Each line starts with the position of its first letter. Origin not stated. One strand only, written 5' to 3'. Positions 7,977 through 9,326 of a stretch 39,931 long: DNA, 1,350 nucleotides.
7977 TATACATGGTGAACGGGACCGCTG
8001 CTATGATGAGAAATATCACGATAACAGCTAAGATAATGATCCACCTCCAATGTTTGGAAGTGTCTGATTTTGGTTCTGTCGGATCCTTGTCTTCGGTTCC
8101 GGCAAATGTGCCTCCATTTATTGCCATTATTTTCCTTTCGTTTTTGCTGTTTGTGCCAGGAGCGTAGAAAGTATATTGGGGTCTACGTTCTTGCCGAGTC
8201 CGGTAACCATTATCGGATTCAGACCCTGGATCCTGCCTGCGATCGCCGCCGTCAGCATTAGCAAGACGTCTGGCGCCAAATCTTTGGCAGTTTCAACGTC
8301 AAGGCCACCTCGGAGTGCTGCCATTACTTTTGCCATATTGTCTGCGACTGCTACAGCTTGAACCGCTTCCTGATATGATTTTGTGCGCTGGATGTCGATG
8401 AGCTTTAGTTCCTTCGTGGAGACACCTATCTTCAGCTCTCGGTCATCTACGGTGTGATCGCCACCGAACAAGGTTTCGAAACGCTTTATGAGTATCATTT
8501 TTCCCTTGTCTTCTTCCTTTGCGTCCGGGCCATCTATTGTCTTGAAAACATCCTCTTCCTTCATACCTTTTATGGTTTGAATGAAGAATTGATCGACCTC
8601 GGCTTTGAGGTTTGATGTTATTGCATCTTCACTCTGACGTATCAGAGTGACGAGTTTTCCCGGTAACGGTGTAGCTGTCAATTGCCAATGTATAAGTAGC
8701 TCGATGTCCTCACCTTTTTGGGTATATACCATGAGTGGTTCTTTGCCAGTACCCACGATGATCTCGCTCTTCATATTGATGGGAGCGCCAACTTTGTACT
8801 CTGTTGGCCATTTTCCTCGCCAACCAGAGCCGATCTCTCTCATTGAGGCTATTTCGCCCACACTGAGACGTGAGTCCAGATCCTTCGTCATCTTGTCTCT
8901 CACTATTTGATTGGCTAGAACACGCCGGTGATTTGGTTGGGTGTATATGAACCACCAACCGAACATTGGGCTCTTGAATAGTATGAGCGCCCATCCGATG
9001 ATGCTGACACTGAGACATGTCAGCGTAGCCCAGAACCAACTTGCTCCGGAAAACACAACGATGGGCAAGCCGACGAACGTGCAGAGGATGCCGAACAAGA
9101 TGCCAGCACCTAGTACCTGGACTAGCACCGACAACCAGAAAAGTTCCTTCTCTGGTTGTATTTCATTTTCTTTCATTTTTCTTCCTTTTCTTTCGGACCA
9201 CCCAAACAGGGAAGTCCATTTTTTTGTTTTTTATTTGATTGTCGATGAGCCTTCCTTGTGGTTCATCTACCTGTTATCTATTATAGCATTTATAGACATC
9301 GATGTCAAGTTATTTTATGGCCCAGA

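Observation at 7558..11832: GC-rich minus-strand block of four surface/membrane protein genes: candidate accessory cell-surface module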

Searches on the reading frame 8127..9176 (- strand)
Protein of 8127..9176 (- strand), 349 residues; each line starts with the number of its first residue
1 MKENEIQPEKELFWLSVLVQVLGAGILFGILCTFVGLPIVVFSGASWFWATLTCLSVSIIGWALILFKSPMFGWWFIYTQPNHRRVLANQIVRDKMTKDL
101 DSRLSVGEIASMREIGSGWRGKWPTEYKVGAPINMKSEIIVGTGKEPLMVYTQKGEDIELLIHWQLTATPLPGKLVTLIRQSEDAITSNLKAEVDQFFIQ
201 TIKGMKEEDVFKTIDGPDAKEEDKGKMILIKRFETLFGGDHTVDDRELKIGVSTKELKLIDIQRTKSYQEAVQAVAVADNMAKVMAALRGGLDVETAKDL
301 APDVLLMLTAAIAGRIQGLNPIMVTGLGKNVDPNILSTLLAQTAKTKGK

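Call 4: search_protein_families(library=pfam, proteins=[window:8127-9176:-], max_evalue=0.1)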
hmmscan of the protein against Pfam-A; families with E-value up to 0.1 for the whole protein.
window:8127-9176:- (349 aa): 0 families

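Call 8: search_protein_families(library=ncbifam, proteins=[window:8127-9176:-], max_evalue=0.1)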
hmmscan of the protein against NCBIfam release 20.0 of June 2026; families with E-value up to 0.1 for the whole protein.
window:8127-9176:- (349 aa): 1 family
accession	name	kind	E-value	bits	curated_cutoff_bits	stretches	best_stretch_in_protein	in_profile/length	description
NF007935.0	PRK10651.1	equivalog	0.00035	19.8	250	1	257-331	68-146/216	two-component system response regulator NarL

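Call 9: search_protein_families(library=phrogs, proteins=[window:8127-9176:-], max_evalue=0.1)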
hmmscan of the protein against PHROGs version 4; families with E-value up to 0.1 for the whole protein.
window:8127-9176:- (349 aa): 0 families

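Call 11: find_homologous_proteins(query=window:8127-9176:-)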
Query window:8127-9176:- (349 aa): 1 proteins with E <= 0.001 among 4120 candidates.
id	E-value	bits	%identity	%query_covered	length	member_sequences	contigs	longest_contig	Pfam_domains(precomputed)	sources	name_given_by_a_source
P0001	1.1e-218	744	97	100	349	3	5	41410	-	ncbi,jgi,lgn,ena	ncbi:MAG: hypothetical protein WCG02_04230 [Candidatus Taylorbacteria bacterium]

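Call 12: search_solved_structures(query=window:8127-9176:-, max_evalue=1)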
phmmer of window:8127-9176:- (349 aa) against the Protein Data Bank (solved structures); distinct sequences matched with E-value up to 1: 3.
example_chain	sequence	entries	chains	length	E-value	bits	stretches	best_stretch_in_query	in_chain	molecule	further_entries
1a04_A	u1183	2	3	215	0.076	15.8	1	257-329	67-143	NITRATE/NITRITE RESPONSE REGULATOR PROTEIN NARL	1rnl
6l93_A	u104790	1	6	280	0.28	14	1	216-297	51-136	Transient receptor potential cation channel subfamily V member 1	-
8ycp_A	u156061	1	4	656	0.99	12.2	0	217-297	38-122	Transient receptor potential cation channel subfamily V member 1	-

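Call 14: find_encoding_contigs(protein=P0001, flank=10000, max_places=6)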
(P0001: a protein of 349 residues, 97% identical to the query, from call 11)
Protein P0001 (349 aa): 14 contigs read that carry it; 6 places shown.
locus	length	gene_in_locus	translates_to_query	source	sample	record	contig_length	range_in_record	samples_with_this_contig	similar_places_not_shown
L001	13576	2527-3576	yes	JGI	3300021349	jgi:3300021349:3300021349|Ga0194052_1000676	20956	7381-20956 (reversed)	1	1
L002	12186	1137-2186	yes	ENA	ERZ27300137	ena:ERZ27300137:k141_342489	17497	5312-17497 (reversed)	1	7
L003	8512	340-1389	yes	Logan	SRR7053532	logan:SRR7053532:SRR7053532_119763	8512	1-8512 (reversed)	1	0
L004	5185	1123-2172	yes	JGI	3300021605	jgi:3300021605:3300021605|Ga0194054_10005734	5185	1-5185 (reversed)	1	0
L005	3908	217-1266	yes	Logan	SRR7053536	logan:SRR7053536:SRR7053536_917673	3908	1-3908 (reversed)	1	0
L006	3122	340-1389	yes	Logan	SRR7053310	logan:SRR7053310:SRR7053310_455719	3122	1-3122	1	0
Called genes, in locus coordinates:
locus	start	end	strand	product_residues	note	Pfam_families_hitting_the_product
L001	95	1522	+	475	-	PF03050:DDE_Tnp_IS66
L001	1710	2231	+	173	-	-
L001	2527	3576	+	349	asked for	-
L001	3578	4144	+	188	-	-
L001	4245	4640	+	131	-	-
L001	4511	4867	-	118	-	PF18895:T4SS_pilin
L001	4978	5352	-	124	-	PF18895:T4SS_pilin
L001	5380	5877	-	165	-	PF04956:TrbC (weak), PF18895:T4SS_pilin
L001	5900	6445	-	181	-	-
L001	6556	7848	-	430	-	PF01547:SBP_bac_1, PF13416:SBP_bac_8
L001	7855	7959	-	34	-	-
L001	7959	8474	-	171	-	PF01135:PCMT (weak), PF13489:Methyltransf_23 (weak), PF01209:Ubie_methyltran, PF01728:FtsJ (weak), PF13847:Methyltransf_31, PF08241:Methyltransf_11, PF08242:Methyltransf_12 (weak), PF13649:Methyltransf_25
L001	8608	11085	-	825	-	PF00521:DNA_topoisoIV, PF03989:DNA_gyraseA_C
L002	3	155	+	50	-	?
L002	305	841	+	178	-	-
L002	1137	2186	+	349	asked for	-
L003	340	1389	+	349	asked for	-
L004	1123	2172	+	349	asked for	-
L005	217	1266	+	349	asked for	-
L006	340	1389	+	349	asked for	-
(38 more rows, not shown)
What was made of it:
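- An IS66 transposase sits next to C in a sister strain (call 14).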

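Call 23: search_protein_representatives(protein=window:8127-9176:-)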
Query: 349 residues. Proteins with E-value up to 0.001 (for the whole library): 81; up to 1e-10: 39; up to 1e-30: 12. The best 81 are listed.
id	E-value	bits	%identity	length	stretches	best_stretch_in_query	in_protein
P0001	3.4e-219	743.6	97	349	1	1-349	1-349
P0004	4.1e-48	181.1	37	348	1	7-342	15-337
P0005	7.4e-47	177.0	32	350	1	4-338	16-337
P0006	1.9e-43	165.8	42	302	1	33-329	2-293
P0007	2.8e-41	158.7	34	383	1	15-343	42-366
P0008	6.9e-37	144.2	36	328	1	52-330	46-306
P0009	4.0e-35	138.4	35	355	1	12-345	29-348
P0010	5.0e-35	138.1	33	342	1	58-345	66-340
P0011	5.5e-35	138.0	31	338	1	20-348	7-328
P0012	5.6e-32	128.1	36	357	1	15-345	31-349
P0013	1.1e-31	127.1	38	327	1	52-329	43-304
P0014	3.1e-31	125.6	35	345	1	50-344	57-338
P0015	6.1e-30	121.4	34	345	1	37-342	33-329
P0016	1.8e-29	119.9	34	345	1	40-336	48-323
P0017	7.9e-29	117.7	31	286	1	58-328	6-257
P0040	1.7e-11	60.7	30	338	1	57-320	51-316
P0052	4.4e-09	52.8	29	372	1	30-288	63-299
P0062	2.0e-07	47.4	25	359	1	35-340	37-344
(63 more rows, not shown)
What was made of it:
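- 8127..9176 (-): Gene B (349 aa): divergent SPFH/Band-7 scaffold protein. It has an N-terminal two-helix membrane hairpin (aa 8-68), an SPFH domain (~76-264) and a coiled-coil helix (266-291). 81 representatives at E<=1e-3 in the exhaustive search (call 23).
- Closest known: HflK/C-FtsH, prohibitin, stomatin, flotillin and erlin cages. Different: The family is restricted to 81 cluster representatives among 1.84 billion (call 23).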

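Call 25: search_protein_families(library=pfam, alignment_id=A4, max_evalue=0.01)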
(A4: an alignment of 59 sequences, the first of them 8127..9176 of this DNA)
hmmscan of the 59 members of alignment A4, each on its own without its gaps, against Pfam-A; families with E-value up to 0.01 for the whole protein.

A. member 1, window:8127-9176:- (349 aa): 0 families

B. families by the number of members that match (of 59 scanned): 4 families
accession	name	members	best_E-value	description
PF01145.31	Band_7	18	1e-10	SPFH domain / Band 7 family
PF20990.2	DUF2207_C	1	4.9e-05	Predicted membrane protein (DUF2207) C-terminal domain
PF01594.21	AI-2E_transport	1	0.001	AI-2E family transporter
PF08281.18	Sigma70_r4_2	1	0.0054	Sigma-70, region 4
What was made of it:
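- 8127..9176 (-): 18 of 59 members hit PF01145 Band_7, best E 1e-10 (call 25).
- On SPFH / Band 7 superfamily (gene B): However, 18 of 59 aligned family members hit Band_7, best E 1e-10 (call 25).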

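Call 26: search_solved_structures(query=A4, max_evalue=1, show_alignments=2)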
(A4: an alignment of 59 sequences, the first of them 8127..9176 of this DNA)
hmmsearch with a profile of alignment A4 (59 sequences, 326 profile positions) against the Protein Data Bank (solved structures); distinct sequences matched with E-value up to 1: 6.
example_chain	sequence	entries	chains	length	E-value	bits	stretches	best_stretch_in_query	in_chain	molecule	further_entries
9axt_AD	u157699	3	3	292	0.18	13.7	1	237-305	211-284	Small ribosomal subunit protein uS2A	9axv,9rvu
2bg5_A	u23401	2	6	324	0.52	12.2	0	230-262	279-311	PHOSPHOENOLPYRUVATE-PROTEIN KINASE | PHOSPHOENOLPYRUVATE-PROTEIN KINASE (PTS SYSTEM EI COMPONENT IN BACTERIA)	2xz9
6vbj_A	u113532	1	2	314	0.56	12.1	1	230-262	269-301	Phosphoenolpyruvate-protein phosphotransferase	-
2xz7_A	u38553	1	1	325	0.56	12.1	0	230-262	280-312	PHOSPHOENOLPYRUVATE-PROTEIN KINASE (PTS SYSTEM EI COMPONENT IN BACTERIA)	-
7e77_A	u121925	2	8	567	0.61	12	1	169-223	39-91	Glucose-6-phosphate isomerase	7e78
8rrh_A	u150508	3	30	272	0.91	11.4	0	225-288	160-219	Prohibitin 1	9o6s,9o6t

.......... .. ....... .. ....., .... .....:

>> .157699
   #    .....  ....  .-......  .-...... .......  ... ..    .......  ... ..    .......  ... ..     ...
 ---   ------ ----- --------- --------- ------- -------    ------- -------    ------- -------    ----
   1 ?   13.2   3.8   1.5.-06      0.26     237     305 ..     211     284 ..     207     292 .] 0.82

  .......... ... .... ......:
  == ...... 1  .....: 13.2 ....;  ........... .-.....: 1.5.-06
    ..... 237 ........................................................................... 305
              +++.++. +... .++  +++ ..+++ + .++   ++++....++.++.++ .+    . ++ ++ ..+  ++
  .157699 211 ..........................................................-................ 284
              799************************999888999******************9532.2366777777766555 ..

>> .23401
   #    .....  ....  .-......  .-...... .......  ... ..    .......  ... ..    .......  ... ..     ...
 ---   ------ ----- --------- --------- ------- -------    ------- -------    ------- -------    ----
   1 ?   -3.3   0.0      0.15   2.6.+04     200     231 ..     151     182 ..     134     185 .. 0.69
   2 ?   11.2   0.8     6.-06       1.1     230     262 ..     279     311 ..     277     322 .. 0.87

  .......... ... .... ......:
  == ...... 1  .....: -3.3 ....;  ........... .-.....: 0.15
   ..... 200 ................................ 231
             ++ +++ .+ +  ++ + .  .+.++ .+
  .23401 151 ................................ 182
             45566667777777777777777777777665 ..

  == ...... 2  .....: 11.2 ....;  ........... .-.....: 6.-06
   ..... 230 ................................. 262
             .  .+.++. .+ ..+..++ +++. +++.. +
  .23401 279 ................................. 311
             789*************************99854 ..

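Call 31: find_homologous_proteins(query=A4, max_evalue=0.00001)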
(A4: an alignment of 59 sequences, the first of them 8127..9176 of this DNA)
Query A4 (59 sequences) (349 aa, profile of the alignment): 2 proteins with E <= 0.00001 among 8000 candidates.
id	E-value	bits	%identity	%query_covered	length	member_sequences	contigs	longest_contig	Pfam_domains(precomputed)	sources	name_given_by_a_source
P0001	3.7e-99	350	97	100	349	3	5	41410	-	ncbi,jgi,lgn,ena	ncbi:MAG: hypothetical protein WCG02_04230 [Candidatus Taylorbacteria bacterium]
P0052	8.0e-80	286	25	71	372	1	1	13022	PF20990.3,PF01145.32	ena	-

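Call 32: find_encoding_contigs(protein=P0004, flank=8000, max_places=3)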
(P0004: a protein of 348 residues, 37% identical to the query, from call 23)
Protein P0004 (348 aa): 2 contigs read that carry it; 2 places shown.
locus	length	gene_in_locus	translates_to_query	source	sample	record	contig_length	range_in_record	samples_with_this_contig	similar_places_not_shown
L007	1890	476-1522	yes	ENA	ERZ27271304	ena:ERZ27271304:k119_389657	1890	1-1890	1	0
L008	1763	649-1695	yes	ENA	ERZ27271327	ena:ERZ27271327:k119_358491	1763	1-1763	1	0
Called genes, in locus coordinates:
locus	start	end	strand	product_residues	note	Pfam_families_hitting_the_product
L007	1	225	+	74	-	?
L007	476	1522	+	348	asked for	-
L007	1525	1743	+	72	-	-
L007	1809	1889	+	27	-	?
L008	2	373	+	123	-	?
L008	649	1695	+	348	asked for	-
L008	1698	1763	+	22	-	?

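Call 33: find_encoding_contigs(protein=P0052, flank=8000, max_places=3)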
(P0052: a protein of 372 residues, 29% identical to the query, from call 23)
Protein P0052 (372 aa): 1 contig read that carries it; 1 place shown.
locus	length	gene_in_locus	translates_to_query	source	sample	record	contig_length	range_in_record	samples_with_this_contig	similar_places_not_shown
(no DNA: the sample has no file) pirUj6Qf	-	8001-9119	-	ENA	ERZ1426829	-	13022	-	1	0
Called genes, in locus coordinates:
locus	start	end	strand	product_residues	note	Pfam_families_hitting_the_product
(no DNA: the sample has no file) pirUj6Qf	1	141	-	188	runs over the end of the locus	PF02545:Maf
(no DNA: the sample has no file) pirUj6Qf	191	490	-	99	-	-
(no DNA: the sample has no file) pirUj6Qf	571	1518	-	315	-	-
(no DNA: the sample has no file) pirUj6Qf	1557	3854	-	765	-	PF00005:ABC_tran (faint), PF02463:SMC_N, PF13175:AAA_15, PF13476:AAA_23, PF13304:AAA_21 (weak)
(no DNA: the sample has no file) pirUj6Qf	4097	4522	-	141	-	-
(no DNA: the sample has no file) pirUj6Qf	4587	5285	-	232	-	PF22935:RM44_endonuclase, PF14622:Ribonucleas_3_3, PF00636:Ribonuclease_3, PF00035:dsrm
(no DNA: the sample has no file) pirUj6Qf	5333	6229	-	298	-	PF01029:NusB, PF00293:NUDIX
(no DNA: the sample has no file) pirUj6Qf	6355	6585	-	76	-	PF01783:Ribosomal_L32p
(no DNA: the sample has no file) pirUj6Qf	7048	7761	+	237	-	-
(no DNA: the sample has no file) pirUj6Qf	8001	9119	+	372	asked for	PF20990:DUF2207_C (weak), PF01145:Band_7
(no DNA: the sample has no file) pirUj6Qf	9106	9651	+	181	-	-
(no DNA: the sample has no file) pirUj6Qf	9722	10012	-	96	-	PF18895:T4SS_pilin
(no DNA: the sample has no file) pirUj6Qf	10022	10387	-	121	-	PF18895:T4SS_pilin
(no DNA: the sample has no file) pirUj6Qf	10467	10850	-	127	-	?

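Call 34: find_encoding_contigs(protein=P0005, flank=8000, max_places=2)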
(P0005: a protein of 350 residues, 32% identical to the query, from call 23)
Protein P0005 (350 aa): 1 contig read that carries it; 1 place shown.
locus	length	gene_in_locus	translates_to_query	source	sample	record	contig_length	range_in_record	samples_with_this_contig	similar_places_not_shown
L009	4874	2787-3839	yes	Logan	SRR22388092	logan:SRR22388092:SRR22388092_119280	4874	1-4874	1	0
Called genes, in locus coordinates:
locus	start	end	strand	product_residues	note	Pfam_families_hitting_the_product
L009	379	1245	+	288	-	-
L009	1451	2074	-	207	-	-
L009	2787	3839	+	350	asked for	-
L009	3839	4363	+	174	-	-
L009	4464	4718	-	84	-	PF18895:T4SS_pilin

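Call 35: find_encoding_contigs(protein=P0007, flank=8000, max_places=2)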
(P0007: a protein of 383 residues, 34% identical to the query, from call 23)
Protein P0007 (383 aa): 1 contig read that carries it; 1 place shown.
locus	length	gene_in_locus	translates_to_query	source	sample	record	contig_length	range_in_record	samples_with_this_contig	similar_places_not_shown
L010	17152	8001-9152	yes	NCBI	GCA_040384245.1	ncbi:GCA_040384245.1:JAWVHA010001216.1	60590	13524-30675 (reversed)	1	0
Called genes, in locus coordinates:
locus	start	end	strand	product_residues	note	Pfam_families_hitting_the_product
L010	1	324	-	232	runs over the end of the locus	PF22935:RM44_endonuclase, PF14622:Ribonucleas_3_3, PF00636:Ribonuclease_3, PF00035:dsrm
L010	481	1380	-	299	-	PF01029:NusB, PF00293:NUDIX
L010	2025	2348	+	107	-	-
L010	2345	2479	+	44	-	-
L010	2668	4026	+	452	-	-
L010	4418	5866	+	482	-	-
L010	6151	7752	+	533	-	PF18998:Flg_new_2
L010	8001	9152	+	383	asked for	-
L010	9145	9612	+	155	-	-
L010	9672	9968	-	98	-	-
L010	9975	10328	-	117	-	PF18895:T4SS_pilin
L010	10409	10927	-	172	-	PF18895:T4SS_pilin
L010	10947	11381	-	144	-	PF04956:TrbC, PF18895:T4SS_pilin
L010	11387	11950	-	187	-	-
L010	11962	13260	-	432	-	PF01547:SBP_bac_1, PF13416:SBP_bac_8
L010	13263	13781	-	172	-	PF01135:PCMT (weak), PF13489:Methyltransf_23 (faint), PF01209:Ubie_methyltran, PF01728:FtsJ (weak), PF13847:Methyltransf_31, PF08241:Methyltransf_11, PF08242:Methyltransf_12, PF13649:Methyltransf_25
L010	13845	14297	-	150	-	PF02369:Big_1 (weak), PF13715:CarbopepD_reg_2 (weak), PF13620:CarboxypepD_reg (weak)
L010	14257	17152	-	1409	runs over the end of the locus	PF16656:Pur_ac_phosph_N (faint), PF25788:Ig_Rha78A_N (faint), PF00041:fn3 (weak), PF00041:fn3, PF00041:fn3, PF25059:FN3_DSCAM-DSCAML_C (weak), PF00041:fn3, PF25059:FN3_DSCAM-DSCAML_C (weak), +3 more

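Call 36: find_encoding_contigs(protein=P0009, flank=8000, max_places=2)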
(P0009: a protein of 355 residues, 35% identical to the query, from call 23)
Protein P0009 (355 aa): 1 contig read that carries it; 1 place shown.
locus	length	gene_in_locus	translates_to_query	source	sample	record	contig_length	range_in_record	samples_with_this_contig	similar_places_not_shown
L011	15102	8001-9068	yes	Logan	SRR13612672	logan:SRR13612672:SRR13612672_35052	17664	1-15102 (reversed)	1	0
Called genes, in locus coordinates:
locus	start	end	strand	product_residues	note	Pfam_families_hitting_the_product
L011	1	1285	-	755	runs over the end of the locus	PF00005:ABC_tran (faint), PF02463:SMC_N, PF13476:AAA_23 (faint), PF13304:AAA_21 (weak)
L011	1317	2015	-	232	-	PF22935:RM44_endonuclase, PF14622:Ribonucleas_3_3, PF00636:Ribonuclease_3, PF00035:dsrm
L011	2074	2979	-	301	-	PF01029:NusB, PF00293:NUDIX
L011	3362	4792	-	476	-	-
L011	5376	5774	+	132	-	-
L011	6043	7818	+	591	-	-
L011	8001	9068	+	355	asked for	-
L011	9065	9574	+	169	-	-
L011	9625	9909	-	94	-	PF18895:T4SS_pilin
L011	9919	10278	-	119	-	PF18895:T4SS_pilin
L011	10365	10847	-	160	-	PF18895:T4SS_pilin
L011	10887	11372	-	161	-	PF04956:TrbC (weak), PF18895:T4SS_pilin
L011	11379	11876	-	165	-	PF18895:T4SS_pilin (weak)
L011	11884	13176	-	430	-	PF13416:SBP_bac_8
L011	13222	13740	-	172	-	PF01135:PCMT, PF13489:Methyltransf_23 (weak), PF01209:Ubie_methyltran, PF01728:FtsJ (weak), PF13847:Methyltransf_31, PF08241:Methyltransf_11, PF08242:Methyltransf_12 (weak), PF13649:Methyltransf_25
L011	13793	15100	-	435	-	?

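Call 41: predict_structure(alignment_id=A4)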
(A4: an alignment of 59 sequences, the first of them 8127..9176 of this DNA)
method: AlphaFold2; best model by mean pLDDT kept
length: 349 residues; sequences in the alignment: 59
mean_pLDDT: 86.6   pTM: 0.73
mean pLDDT of the five models: 86.6, 86.5, 85.5, 85.4, 84.5
residues with pLDDT >= 90: 210; 70-90: 87; 50-70: 40; < 50: 12
segments of 3 or more residues with pLDDT < 50: 1-4, 324-328
pLDDT, mean of each block of 10 residues (from residue 1): 58 94 97 95 95 96 95 96 97 88 82 95 96 96 95 91 96 94 95 96 91 62 70 87 91 93 92 88 90 87 87 74 51 62 57
secondary structure, 60 per line:
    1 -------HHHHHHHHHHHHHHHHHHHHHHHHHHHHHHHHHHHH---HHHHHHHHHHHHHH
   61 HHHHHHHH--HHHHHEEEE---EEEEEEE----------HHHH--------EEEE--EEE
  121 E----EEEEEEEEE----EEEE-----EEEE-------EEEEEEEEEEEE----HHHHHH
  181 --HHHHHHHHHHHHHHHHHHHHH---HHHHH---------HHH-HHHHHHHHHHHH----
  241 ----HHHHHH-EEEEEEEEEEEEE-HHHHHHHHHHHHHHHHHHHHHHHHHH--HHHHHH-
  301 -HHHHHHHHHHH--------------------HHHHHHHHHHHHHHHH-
elements in order: H8-43 H47-68 H71-75 E76-79 E83-89 H100-103 E112-115 E118-121 E126-134 E139-142 E148-151 E159-170 H175-180 H183-203 H207-211 H225-236 H245-250 E252-264 H266-291 H294-299 H302-312 H333-348
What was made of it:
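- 8127..9176 (-): AF2 pLDDT 86.6 (call 41).
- On SPFH / Band 7 superfamily (gene B): AF2 pLDDT 86.6, with helices 8-43 and 47-68, a mixed beta/alpha core and helix 266-291 (call 41).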
